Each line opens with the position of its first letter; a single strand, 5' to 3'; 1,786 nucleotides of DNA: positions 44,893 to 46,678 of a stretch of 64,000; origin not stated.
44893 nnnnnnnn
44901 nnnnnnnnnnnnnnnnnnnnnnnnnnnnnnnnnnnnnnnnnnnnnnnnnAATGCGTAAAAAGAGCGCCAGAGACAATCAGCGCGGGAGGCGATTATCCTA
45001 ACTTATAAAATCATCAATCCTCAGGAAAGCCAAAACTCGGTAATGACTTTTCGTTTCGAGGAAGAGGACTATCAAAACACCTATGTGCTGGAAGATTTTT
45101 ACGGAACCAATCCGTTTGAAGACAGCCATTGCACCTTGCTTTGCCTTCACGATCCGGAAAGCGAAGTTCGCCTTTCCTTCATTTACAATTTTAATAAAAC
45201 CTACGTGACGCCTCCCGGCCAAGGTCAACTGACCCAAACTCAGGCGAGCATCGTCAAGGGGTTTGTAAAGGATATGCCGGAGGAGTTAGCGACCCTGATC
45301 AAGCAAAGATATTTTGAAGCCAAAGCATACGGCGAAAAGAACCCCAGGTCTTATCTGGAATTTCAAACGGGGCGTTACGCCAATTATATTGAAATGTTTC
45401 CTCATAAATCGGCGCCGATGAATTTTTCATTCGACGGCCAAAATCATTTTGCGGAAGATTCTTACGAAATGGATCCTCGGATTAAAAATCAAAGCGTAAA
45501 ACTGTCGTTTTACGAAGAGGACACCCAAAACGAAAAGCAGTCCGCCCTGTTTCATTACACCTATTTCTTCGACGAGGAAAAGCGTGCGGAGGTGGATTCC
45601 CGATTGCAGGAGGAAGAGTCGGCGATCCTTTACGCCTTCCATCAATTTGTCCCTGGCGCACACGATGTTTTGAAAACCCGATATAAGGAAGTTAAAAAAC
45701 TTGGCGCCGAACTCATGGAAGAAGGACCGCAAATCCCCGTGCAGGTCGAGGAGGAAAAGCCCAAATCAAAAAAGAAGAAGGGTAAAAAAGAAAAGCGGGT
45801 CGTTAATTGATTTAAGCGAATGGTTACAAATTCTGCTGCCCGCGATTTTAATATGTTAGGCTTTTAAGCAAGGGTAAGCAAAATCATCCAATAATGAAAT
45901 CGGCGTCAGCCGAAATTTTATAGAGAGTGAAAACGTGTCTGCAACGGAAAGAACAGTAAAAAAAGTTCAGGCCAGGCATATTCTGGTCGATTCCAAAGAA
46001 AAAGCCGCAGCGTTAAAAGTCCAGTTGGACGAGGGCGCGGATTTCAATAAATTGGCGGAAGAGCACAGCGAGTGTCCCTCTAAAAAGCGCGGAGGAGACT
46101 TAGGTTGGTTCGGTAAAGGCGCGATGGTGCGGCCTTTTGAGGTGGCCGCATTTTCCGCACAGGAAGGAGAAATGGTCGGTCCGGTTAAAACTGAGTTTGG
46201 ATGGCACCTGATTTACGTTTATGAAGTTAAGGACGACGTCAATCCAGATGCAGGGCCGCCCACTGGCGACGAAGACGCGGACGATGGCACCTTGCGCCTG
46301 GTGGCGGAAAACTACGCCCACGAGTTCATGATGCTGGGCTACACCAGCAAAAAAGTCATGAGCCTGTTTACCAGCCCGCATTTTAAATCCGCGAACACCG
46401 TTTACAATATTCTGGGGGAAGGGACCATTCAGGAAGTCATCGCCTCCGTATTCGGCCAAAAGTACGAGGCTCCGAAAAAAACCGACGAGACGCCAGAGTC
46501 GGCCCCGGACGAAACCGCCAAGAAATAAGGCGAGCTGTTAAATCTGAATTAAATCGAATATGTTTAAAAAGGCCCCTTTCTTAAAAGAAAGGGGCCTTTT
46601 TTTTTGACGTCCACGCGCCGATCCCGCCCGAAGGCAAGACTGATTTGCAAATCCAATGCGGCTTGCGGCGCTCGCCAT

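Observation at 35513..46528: Eleven-kb single-strand block of eukaryote-like interaction domains, with poly-acidic N-terminal tails on four unrelated proteins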

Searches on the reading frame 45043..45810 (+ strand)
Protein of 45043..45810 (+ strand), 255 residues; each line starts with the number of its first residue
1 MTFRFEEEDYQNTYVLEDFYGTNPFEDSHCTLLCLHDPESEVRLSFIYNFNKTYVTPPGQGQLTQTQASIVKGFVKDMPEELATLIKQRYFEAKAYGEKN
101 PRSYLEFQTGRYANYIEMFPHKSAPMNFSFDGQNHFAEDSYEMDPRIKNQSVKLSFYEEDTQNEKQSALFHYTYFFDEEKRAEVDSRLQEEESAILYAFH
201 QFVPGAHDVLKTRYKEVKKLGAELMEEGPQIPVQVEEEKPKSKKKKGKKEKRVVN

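Call 4: search_protein_families(library=pfam, proteins=[window:45043-45810:+], max_evalue=0.01)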
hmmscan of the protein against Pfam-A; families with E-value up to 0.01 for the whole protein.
window:45043-45810:+ (255 aa): 0 families

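Call 20: search_protein_families(library=ncbifam, proteins=[window:45043-45810:+], max_evalue=0.01)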
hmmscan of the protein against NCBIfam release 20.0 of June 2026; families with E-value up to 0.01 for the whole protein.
window:45043-45810:+ (255 aa): 0 families

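Call 28: find_homologous_proteins(query=window:45043-45810:+, max_evalue=0.001)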
Query window:45043-45810:+ (255 aa): 51 proteins with E <= 0.001 among 282 candidates.
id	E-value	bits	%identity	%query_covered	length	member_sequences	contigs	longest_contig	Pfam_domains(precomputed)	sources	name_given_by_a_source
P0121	6.0e-167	571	100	100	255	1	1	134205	-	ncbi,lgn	-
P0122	1.6e-140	485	84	100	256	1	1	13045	-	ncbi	-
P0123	2.1e-81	291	53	94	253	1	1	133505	-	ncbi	-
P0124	1.1e-77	279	53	92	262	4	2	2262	PF02810.22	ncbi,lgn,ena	-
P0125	1.6e-77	279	52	92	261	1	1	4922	PF02810.22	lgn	-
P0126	1.3e-76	276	50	100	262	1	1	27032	PF02810.22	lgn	-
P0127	5.2e-76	274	55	91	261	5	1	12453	PF02810.22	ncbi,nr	ncbi:MAG: SEC-C domain-containing protein [Nitrospinae bacterium]|nr:SEC-C domain-containing protein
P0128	3.8e-74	268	49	98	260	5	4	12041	PF02810.22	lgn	-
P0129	4.0e-71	258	51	98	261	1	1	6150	PF02810.22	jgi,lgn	jgi:hypothetical protein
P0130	6.2e-69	251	48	98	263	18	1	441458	PF02810.22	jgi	jgi:SEC-C motif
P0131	1.4e-68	249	48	91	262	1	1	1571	PF02810.22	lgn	-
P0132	3.9e-68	248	49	98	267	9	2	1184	PF02810.22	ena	-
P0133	1.9e-67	246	49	98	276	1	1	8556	PF02810.22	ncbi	ncbi:MAG: YecA family protein [Nitrospinaceae bacterium]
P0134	2.3e-67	245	51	90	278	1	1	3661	PF02810.22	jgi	-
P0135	4.9e-67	244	46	100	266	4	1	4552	PF02810.22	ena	-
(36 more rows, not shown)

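Call 39: predict_structure(alignment_id=A2)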
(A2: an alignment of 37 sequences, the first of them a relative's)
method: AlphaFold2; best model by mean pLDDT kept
length: 255 residues; sequences in the alignment: 37
mean_pLDDT: 81.6   pTM: 0.62
mean pLDDT of the five models: 81.6, 79.9, 74.9, 74.4, 73.1
residues with pLDDT >= 90: 106; 70-90: 104; 50-70: 19; < 50: 26
segments of 3 or more residues with pLDDT < 50: 231-255
pLDDT, mean of each block of 10 residues (from residue 1): 60 74 75 87 89 86 87 91 89 83 77 85 82 94 88 94 86 95 95 96 92 93 77 43 45 34
secondary structure, 60 per line:
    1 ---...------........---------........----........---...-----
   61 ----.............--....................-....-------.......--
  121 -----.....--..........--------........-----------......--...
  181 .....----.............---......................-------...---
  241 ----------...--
elements in order: E4-6 E13-20 E30-37 E42-49 E53-55 H65-77 H80-99 H101-104 E112-114 H115-118 E126-130 E133-142 E151-158 E170-175 H178-185 H190-202 H206-227 E235-237 E251-253

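Call 47: search_solved_structures(query=A2, max_evalue=10)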
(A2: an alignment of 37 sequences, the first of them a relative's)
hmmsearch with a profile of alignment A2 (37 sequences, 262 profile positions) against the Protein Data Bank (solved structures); distinct sequences matched with E-value up to 10: 9.
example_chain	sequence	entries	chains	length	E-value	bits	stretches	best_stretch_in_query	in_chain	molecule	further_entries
9l6b_C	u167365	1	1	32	2.6e-05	27.1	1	238-258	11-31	UPF0225 protein YchJ -C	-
1ozb_I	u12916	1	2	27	0.00036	23.3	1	239-261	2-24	Preprotein translocase secA subunit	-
1sx0_A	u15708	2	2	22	0.00057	22.7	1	238-257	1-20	SecA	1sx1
1tm6_A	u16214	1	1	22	0.00091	22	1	241-258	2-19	Preprotein translocase secA subunit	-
2i9w_A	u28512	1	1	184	0.12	15.1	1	237-259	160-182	Hypothetical protein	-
7lqn_A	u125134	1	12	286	0.83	12.3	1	95-134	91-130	Glucosamine-6-phosphate deaminase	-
1wgf_A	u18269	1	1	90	0.9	12.2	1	171-218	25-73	Upstream Binding Factor 1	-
3iqy_A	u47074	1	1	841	1.5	11.5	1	235-258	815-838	Protein translocase subunit secA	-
1tf2_A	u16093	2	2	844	1.5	11.5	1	235-258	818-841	Preprotein translocase secA subunit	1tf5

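Call 96: search_protein_families(library=padloc, proteins=[window:45043-45810:+], max_evalue=0.001)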
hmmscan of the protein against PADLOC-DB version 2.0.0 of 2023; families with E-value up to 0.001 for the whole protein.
window:45043-45810:+ (255 aa): 0 families

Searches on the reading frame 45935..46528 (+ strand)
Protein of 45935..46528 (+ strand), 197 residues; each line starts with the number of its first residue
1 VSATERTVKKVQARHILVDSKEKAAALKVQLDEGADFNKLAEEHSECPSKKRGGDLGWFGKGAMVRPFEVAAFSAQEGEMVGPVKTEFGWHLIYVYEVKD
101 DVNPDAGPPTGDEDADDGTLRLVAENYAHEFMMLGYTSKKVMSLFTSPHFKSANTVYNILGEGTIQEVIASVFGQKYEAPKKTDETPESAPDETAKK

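Call 4: search_protein_families(library=pfam, proteins=[window:45935-46528:+], max_evalue=0.01)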
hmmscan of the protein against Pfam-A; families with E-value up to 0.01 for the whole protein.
window:45935-46528:+ (197 aa): 3 families
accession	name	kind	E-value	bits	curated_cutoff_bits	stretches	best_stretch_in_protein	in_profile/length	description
PF13616.12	Rotamase_3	-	2.6e-23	83.2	22.5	1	6-98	11-115/116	PPIC-type PPIASE domain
PF00639.27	Rotamase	-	7.8e-23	81.7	21.7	1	19-95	17-95/97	PPIC-type PPIASE domain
PF13145.12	Rotamase_2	-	1.6e-08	35.8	27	1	13-101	25-111/121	PPIC-type PPIASE domain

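Call 20: search_protein_families(library=ncbifam, proteins=[window:45935-46528:+], max_evalue=0.01)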
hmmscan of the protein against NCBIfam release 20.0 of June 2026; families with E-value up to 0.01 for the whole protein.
window:45935-46528:+ (197 aa): 9 families
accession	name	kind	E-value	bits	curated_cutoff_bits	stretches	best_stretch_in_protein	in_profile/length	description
NF011969.0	PRK15441.1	equivalog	4.9e-23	81.4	127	1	9-95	3-89/93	peptidylprolyl isomerase PpiC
NF002846.0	PRK03095.1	equivalog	8e-21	74.8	361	1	8-101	130-224/287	peptidylprolyl isomerase PrsA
NF002827.0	PRK03002.1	equivalog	3e-20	72.4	343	1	10-100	136-227/285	peptidylprolyl isomerase PrsA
NF000809.0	PRK00059.1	equivalog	5e-19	68.9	303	1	7-100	193-289/336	peptidylprolyl isomerase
NF002824.0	PRK02998.1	subfamily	1.3e-17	64.1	360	1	9-100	133-225/283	peptidylprolyl isomerase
TIGR02933.1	nifM_nitrog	equivalog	9.2e-15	55.2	168.2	1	22-99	143-221/256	nitrogen fixation protein NifM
NF008038.0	PRK10770.1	equivalog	9.6e-11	41.1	394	1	19-99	194-274/431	peptidylprolyl isomerase SurA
NF003356.0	PRK04405.1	subfamily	3.5e-09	36.2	339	1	10-96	144-234/299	peptidylprolyl isomerase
NF008054.0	PRK10788.1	equivalog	9.5e-09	34.5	493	1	16-99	276-359/626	peptidylprolyl isomerase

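Call 96: search_protein_families(library=padloc, proteins=[window:45935-46528:+], max_evalue=0.001)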
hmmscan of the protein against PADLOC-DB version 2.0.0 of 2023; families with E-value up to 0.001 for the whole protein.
window:45935-46528:+ (197 aa): 0 families
